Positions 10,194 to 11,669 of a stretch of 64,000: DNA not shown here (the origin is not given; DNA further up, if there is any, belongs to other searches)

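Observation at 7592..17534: IclR-controlled non-phosphorylative sugar/sugar-acid pathway next to the microcompartment locus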

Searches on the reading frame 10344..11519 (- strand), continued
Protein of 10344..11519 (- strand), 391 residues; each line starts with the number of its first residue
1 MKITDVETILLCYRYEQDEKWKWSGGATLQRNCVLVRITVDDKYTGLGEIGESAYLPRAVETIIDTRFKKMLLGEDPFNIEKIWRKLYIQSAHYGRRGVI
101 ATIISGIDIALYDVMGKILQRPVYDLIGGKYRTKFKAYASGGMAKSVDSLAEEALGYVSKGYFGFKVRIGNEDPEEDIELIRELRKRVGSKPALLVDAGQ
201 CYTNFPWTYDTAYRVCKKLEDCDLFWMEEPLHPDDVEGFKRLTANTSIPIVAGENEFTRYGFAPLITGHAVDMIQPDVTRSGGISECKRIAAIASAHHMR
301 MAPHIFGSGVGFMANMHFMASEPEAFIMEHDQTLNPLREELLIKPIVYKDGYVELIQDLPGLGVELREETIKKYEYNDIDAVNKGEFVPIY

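Call 33: find_encoding_contigs(protein=P0045, flank=10000, max_places=1)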
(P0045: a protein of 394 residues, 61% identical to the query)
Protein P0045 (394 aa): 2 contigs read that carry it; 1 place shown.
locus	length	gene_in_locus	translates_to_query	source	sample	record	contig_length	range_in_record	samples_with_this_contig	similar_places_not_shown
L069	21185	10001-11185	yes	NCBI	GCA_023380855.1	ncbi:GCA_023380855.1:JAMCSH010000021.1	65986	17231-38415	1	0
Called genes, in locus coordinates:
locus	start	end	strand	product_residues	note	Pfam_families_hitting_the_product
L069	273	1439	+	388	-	-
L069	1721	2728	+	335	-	PF00356:LacI, PF00532:Peripla_BP_1, PF13407:Peripla_BP_4, PF13377:Peripla_BP_3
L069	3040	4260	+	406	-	PF10509:GalKase_gal_bdg, PF00288:GHMP_kinases_N, PF08544:GHMP_kinases_C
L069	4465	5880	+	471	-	PF01547:SBP_bac_1, PF13416:SBP_bac_8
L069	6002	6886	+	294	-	PF00528:BPD_transp_1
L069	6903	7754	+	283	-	PF00528:BPD_transp_1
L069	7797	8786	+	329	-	PF01408:GFO_IDH_MocA, PF22725:GFO_IDH_MocA_C3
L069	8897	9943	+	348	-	PF01408:GFO_IDH_MocA, PF22685:Gal80p_C-like (faint), PF22725:GFO_IDH_MocA_C3, PF02894:GFO_IDH_MocA_C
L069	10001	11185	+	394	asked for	PF02746:MR_MLE_N, PF13378:MR_MLE_C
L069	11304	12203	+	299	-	PF00701:DHDPS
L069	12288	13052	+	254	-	-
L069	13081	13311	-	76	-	PF02744:GalP_UDP_tr_C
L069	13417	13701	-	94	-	PF10387:DUF2442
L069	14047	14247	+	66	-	PF09957:VapB_antitoxin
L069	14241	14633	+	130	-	PF01850:PIN, PF16289:PIN_12 (weak)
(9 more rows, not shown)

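Call 34: find_encoding_contigs(protein=P0054, flank=10000, max_places=1)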
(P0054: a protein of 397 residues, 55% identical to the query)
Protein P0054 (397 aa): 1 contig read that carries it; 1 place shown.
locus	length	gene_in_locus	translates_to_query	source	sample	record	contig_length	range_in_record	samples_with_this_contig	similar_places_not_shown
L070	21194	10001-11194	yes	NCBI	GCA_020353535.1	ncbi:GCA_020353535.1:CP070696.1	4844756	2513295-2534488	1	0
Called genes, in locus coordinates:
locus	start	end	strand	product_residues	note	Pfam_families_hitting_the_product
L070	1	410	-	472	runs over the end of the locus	PF02629:CoA_binding, PF13380:CoA_binding_2, PF13607:Succ_CoA_lig, PF19045:Ligase_CoA_2 (weak)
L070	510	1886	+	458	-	PF12838:Fer4_7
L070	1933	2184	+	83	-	-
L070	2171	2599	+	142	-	PF01850:PIN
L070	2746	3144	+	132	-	PF01475:FUR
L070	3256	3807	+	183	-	PF00210:Ferritin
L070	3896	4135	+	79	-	PF00173:Cyt-b5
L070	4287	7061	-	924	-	PF08309:LVIVD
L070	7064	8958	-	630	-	PF13428:TPR_14 (faint), PF00515:TPR_1 (faint), PF07719:TPR_2 (faint), PF13181:TPR_8 (faint), PF13374:TPR_10 (faint), PF14559:TPR_19 (faint), PF13424:TPR_12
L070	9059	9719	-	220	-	PF00701:DHDPS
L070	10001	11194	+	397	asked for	PF02746:MR_MLE_N, PF13378:MR_MLE_C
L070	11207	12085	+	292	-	PF00701:DHDPS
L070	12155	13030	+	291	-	PF01116:F_bP_aldolase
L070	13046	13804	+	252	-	PF00702:Hydrolase, PF13419:HAD_2, PF13242:Hydrolase_like (weak)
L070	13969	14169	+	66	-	-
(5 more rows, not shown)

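Call 35: find_encoding_contigs(protein=P0066, flank=10000, max_places=1)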
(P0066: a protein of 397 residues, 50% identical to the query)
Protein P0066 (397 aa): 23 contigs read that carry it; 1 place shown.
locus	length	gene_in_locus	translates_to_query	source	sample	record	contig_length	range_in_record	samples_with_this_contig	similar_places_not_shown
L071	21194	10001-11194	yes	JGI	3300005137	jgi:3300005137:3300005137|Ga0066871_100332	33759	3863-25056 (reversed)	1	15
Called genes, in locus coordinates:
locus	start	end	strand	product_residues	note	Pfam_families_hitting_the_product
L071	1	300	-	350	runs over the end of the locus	PF00724:Oxidored_FMN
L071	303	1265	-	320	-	PF00248:Aldo_ket_red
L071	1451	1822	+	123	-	PF01638:HxlR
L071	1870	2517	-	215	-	PF08843:AbiEii (weak)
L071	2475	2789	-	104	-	PF21956:DUF6922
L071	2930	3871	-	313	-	PF11518:DUF3221 (weak), PF10648:Gmad2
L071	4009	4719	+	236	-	PF04542:Sigma70_r2, PF01381:HTH_3 (faint), PF04545:Sigma70_r4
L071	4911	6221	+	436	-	PF01547:SBP_bac_1, PF13416:SBP_bac_8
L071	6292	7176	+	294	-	PF00528:BPD_transp_1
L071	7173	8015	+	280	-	PF00528:BPD_transp_1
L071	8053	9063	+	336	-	PF08240:ADH_N, PF16912:Glu_dehyd_C, PF00107:ADH_zinc_N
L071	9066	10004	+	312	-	PF00701:DHDPS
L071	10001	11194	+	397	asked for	PF02746:MR_MLE_N, PF13378:MR_MLE_C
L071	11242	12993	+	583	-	PF02743:dCache_1 (weak), PF00672:HAMP (weak), PF06580:His_kinase, PF02518:HATPase_c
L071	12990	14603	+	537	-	PF00072:Response_reg, PF17853:GGDEF_2, PF00165:HTH_AraC, PF12833:HTH_18, PF00165:HTH_AraC (weak)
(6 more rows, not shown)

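Call 39: find_related_loci(query=A1, collection=metagenome_contigs, flank=10000)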
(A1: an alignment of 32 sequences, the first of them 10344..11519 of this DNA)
Query A1 (391 aa) in metagenome_contigs; peptide patterns used: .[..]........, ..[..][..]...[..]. (x = any residue, [..] = any of these).
600 stretches matched a pattern (row limit reached: there are more); 594 encode a relative of the query (tblastn E <= 1e-3); the best 80 are kept; 80 distinct loci.
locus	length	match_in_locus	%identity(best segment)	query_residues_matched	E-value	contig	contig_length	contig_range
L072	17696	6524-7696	75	1-391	0e+0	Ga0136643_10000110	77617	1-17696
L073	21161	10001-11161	50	1-387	8e-128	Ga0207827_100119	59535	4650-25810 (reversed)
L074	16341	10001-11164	39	1-374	1e-86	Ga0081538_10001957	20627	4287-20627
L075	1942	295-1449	40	1-374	2e-90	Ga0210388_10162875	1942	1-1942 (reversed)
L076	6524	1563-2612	40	31-377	4e-83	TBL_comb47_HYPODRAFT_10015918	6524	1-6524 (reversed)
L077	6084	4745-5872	39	1-374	1e-81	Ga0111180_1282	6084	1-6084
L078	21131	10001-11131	37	1-375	8e-81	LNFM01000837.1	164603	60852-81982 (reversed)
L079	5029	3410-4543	40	1-366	3e-80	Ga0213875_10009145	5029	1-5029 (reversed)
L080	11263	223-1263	39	31-374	9e-80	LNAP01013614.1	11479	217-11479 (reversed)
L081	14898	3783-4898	36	1-380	9e-79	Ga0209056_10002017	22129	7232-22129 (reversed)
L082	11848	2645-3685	37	31-374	1e-77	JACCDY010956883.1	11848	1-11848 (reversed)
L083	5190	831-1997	37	1-374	2e-77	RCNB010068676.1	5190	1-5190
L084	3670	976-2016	38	31-374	3e-77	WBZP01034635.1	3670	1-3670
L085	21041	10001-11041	38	31-374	8e-77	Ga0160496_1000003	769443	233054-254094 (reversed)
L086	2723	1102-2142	38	31-374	1e-77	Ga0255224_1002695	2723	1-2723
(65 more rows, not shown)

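Call 57: search_dna_similar(query=window:10344-11519:-, collection=plasmids, mode=protein, max_rows=40, max_evalue=1e-30)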
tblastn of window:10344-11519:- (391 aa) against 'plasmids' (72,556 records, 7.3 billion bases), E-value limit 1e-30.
Records with a match: 808; places in all: 1393; records where one place covers at least 80% of the query: 754.
Best place of each record, by identity: <60% 808.
By first word of the organism name: Rhizobium 171; Sinorhizobium 138; Agrobacterium 47; Enterococcus 28; Haladaptatus 18; Ensifer 18; Haloarcula 17; Leisingera 17; Shinella 14; Caballeronia 14; and 121 more.
By predicted mobility (MOB-suite, as given by PLSDB): non-mobilizable 481; conjugative 232; mobilizable 95.
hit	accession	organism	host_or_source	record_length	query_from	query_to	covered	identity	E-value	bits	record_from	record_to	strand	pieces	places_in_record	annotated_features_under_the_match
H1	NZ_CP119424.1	Photobacterium sp. DA100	-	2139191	1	377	96%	37.3%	2e-73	256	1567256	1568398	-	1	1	none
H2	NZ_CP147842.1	Salinirubellus sp. SYNS196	cell cuture,sediment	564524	1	377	96%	36.7%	1e-65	233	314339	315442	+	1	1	mandelate racemase/muconate lactonizing enzyme family protein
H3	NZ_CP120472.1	Haladaptatus sp. DYSN1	cell culture,sediment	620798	1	378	97%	36.6%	1e-69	244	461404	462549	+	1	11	mandelate racemase/muconate lactonizing enzyme family protein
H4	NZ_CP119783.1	Haladaptatus sp. YSMS36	cell culture,sediment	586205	1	378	97%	36.6%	2e-69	244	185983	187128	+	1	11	mandelate racemase/muconate lactonizing enzyme family protein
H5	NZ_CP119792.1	Haladaptatus sp. QDMS2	cell culture,sediment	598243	1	378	97%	36.6%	2e-69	244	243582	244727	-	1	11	mandelate racemase/muconate lactonizing enzyme family protein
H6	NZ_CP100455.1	Halomarina sp. BND7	cell culture,sediment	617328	1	376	96%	36.6%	2e-66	235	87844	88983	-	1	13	mandelate racemase/muconate lactonizing enzyme family protein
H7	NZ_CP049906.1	Diaphorobacter sp. HDW4B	single bacterial strain,Hydrophilus ...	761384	32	374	88%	39.6%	1e-71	250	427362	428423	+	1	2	mandelate racemase/muconate lactonizing enzyme family protein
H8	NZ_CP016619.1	Microvirga ossetica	Vicia alpestris,cell culture,nodules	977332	1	387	99%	34.7%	4e-52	194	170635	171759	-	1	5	mandelate racemase/muconate lactonizing enzyme family protein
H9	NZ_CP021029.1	Rhizobium sp. TAL182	Phaseolus vulgaris,cell culture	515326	1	374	96%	35.8%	2e-55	203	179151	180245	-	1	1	mandelate racemase/muconate lactonizing enzyme family protein | ABC transporter ATP-binding protein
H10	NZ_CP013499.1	Rhizobium sp. N621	Phaseolus vulgaris,Whole ...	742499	1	374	96%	35.8%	9e-55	201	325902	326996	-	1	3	mandelate racemase/muconate lactonizing enzyme family protein | ABC transporter ATP-binding protein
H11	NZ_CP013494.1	Rhizobium sp. N6212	Phaseolus vulgaris,Whole ...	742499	1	374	96%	35.8%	9e-55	201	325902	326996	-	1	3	mandelate racemase/muconate lactonizing enzyme family protein | ABC transporter ATP-binding protein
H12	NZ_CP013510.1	Rhizobium sp. N1341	Phaseolus vulgaris,Whole ...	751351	1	374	96%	35.8%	9e-55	201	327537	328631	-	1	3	mandelate racemase/muconate lactonizing enzyme family protein | ABC transporter ATP-binding protein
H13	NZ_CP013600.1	Rhizobium sp. N741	Phaseolus vulgaris,Whole ...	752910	1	374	96%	35.8%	9e-55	201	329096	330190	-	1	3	mandelate racemase/muconate lactonizing enzyme family protein | ABC transporter ATP-binding protein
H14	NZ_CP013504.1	Rhizobium esperanzae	Phaseolus vulgaris,Whole ...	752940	1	374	96%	35.8%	9e-55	201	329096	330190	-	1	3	mandelate racemase/muconate lactonizing enzyme family protein | ABC transporter ATP-binding protein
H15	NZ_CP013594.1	Rhizobium sp. N871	Phaseolus vulgaris,Whole ...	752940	1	374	96%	35.8%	9e-55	201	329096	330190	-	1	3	mandelate racemase/muconate lactonizing enzyme family protein | ABC transporter ATP-binding protein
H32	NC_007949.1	Polaromonas sp. JS666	-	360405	1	378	97%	34.6%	6e-57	208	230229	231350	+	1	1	mandelate racemase/muconate lactonizing enzyme family protein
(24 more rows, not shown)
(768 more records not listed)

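Call 62: find_encoding_contigs(protein=P0044, flank=10000, max_places=1)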
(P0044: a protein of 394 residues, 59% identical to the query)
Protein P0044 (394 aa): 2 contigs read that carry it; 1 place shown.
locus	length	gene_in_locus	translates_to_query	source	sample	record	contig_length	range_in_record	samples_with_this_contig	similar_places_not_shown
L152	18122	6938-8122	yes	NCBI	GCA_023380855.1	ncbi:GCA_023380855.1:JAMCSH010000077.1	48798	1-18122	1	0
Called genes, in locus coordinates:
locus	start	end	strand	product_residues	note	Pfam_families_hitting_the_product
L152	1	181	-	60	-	PF12686:DUF3800 (weak)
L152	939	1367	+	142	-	PF00117:GATase, PF07722:Peptidase_C26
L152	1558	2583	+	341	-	PF00356:LacI, PF13407:Peripla_BP_4, PF00532:Peripla_BP_1, PF13377:Peripla_BP_3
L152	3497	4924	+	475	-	PF01547:SBP_bac_1, PF13416:SBP_bac_8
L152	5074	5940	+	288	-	PF00528:BPD_transp_1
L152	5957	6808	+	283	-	PF00528:BPD_transp_1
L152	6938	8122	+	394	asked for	PF02746:MR_MLE_N, PF13378:MR_MLE_C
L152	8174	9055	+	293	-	PF00701:DHDPS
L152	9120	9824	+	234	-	PF02585:PIG-L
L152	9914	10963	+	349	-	PF01408:GFO_IDH_MocA, PF22725:GFO_IDH_MocA_C3, PF02894:GFO_IDH_MocA_C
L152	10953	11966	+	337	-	PF01408:GFO_IDH_MocA, PF02894:GFO_IDH_MocA_C (weak), PF22725:GFO_IDH_MocA_C3 (weak)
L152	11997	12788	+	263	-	-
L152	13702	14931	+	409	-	PF00155:Aminotran_1_2, PF01041:DegT_DnrJ_EryC1, PF00266:Aminotran_5 (weak), PF01053:Cys_Met_Meta_PP, PF01212:Beta_elim_lyase (weak)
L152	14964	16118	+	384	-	PF01408:GFO_IDH_MocA, PF22725:GFO_IDH_MocA_C3, PF02894:GFO_IDH_MocA_C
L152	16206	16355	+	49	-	-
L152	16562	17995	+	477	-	PF06253:MTTB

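Call 63: find_encoding_contigs(protein=P0029, flank=10000, max_places=1)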
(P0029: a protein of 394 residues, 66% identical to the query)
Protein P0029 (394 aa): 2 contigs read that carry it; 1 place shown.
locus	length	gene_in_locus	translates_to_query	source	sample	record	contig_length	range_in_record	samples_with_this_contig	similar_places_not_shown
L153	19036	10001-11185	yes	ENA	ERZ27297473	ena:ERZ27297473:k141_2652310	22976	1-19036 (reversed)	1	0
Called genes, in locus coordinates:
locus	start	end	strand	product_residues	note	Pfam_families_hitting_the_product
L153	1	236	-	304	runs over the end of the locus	PF01497:Peripla_BP_2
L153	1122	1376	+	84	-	-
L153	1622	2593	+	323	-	PF00389:2-Hacid_dh, PF02826:2-Hacid_dh_C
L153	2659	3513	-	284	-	PF02311:AraC_binding, PF07883:Cupin_2 (weak), PF12833:HTH_18, PF00165:HTH_AraC (weak)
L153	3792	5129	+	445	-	PF01547:SBP_bac_1, PF13416:SBP_bac_8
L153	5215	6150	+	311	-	PF00701:DHDPS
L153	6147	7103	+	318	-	PF00528:BPD_transp_1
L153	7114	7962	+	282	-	PF00528:BPD_transp_1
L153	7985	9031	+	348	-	PF01408:GFO_IDH_MocA, PF22725:GFO_IDH_MocA_C3, PF02894:GFO_IDH_MocA_C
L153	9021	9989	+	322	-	PF01408:GFO_IDH_MocA, PF22725:GFO_IDH_MocA_C3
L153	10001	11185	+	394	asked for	PF02746:MR_MLE_N, PF13378:MR_MLE_C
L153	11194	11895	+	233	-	PF00753:Lactamase_B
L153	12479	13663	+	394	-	PF01208:URO-D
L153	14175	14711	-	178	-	PF08448:PAS_4 (weak)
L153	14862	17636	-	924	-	PF00072:Response_reg, PF13426:PAS_9, PF00989:PAS, PF08448:PAS_4, PF13426:PAS_9, PF00989:PAS, PF08448:PAS_4, PF00989:PAS, +9 more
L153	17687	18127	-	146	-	PF00072:Response_reg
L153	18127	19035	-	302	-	?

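Call 64: find_encoding_contigs(protein=P0053, flank=10000, max_places=1)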
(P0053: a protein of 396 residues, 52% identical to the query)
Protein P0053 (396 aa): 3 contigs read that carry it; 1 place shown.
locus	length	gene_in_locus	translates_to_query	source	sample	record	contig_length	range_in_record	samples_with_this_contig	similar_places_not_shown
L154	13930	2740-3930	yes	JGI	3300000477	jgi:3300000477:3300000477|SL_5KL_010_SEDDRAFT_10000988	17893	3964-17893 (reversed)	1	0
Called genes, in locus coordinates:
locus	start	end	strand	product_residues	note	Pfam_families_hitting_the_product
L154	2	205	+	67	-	?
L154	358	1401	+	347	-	PF01408:GFO_IDH_MocA, PF22685:Gal80p_C-like (faint), PF22725:GFO_IDH_MocA_C3, PF02894:GFO_IDH_MocA_C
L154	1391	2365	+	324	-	PF01408:GFO_IDH_MocA, PF22725:GFO_IDH_MocA_C3, PF02894:GFO_IDH_MocA_C (weak)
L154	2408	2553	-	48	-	-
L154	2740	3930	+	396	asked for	PF02746:MR_MLE_N, PF13378:MR_MLE_C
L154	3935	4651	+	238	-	PF00753:Lactamase_B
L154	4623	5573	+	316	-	PF00701:DHDPS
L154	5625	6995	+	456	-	PF02614:UxaC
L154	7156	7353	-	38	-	-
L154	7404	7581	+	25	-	-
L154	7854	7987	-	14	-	-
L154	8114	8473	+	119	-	PF13237:Fer4_10 (weak), PF13247:Fer4_11, PF12838:Fer4_7, PF13187:Fer4_9 (weak), PF25160:LdpA_Fe-S-bd (weak), PF12797:Fer4_2 (weak), PF00037:Fer4, PF12837:Fer4_6, +4 more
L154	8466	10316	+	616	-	PF02730:AFOR_N, PF01314:AFOR_C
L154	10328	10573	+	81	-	PF02597:ThiS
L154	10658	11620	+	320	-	PF00701:DHDPS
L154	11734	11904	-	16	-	-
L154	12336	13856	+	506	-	-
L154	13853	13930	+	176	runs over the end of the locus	PF01695:IstB_IS21, PF00308:Bac_DnaA (weak)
